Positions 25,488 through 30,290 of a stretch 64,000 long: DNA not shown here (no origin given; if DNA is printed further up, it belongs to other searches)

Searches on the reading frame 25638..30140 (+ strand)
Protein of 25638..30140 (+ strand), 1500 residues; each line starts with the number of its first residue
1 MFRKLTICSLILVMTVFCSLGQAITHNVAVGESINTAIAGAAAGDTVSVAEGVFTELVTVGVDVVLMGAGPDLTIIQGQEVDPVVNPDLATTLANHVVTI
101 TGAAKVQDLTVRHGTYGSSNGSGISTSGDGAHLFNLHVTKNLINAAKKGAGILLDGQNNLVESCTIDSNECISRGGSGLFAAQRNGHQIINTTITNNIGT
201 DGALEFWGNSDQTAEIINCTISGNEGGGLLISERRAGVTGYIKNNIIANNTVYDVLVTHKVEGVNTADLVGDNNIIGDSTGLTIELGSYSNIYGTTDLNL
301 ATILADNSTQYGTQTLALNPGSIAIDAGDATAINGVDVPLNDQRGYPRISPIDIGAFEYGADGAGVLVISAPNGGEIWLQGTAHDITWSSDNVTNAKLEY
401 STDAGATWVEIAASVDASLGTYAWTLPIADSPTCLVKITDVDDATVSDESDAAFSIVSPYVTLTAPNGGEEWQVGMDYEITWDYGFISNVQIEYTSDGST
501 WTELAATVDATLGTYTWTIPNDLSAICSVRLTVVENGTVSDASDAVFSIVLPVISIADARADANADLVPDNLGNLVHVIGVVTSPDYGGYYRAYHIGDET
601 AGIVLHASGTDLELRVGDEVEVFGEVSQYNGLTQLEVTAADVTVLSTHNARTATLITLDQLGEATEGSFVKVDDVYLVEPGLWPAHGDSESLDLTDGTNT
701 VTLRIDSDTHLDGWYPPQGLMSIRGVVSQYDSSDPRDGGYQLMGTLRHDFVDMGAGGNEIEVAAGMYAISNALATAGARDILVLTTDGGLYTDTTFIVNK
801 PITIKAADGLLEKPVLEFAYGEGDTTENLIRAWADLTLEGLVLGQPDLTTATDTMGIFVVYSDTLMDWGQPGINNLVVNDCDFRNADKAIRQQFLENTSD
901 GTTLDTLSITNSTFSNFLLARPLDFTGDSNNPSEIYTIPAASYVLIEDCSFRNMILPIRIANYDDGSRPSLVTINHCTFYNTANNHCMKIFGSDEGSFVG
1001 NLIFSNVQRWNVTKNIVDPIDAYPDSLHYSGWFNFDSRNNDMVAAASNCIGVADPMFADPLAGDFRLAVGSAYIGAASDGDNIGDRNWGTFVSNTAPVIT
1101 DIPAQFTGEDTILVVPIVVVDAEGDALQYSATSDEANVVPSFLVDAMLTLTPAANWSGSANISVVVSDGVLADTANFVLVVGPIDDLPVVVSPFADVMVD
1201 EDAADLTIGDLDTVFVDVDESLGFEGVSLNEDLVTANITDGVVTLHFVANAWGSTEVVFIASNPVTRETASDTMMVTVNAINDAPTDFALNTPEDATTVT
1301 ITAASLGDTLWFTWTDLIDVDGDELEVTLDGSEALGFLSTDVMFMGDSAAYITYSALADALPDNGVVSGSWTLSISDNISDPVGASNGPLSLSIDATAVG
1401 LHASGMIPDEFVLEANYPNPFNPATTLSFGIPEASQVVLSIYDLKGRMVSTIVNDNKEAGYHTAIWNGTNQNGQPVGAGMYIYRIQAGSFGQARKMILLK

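Call 10: search_protein_families(library=pfam, proteins=[window:25638-30140:+], max_evalue=0.001)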
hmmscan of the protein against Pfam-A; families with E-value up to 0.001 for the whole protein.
window:25638-30140:+ (1500 aa): 8 families
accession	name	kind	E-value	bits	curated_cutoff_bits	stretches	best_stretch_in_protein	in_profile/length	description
PF13229.12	Beta_helix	-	8.9e-11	42.1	25.9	1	122-293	1-154/158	Right handed beta helix region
PF13860.13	FlgD_ig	-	4.1e-10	39.9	27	1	1433-1487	21-75/79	FlgD Ig-like domain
PF17161.10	DUF5123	-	3.9e-07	31.6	35.1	1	972-1072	1-103/113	Domain of unknown function (DUF5123)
PF17963.7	Big_9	-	3.5e-06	28.2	23.6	1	1094-1175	1-84/89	Bacterial Ig domain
PF00754.31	F5_F8_type_C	-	6.9e-06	26.7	28.2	0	484-536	60-115/127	F5/8 type C domain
PF17892.7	Cadherin_5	-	1.1e-05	25.6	26.5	1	1094-1173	2-89/98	Cadherin-like domain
PF18962.6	Por_Secre_tail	-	1.5e-05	25.6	27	1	1417-1497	2-74/75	Secretion system C-terminal sorting domain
PF10342.15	Kre9_KNH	-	4e-05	24.7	24.6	0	466-525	2-67/94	Kre9/KNH-like N-terminal Ig-like domain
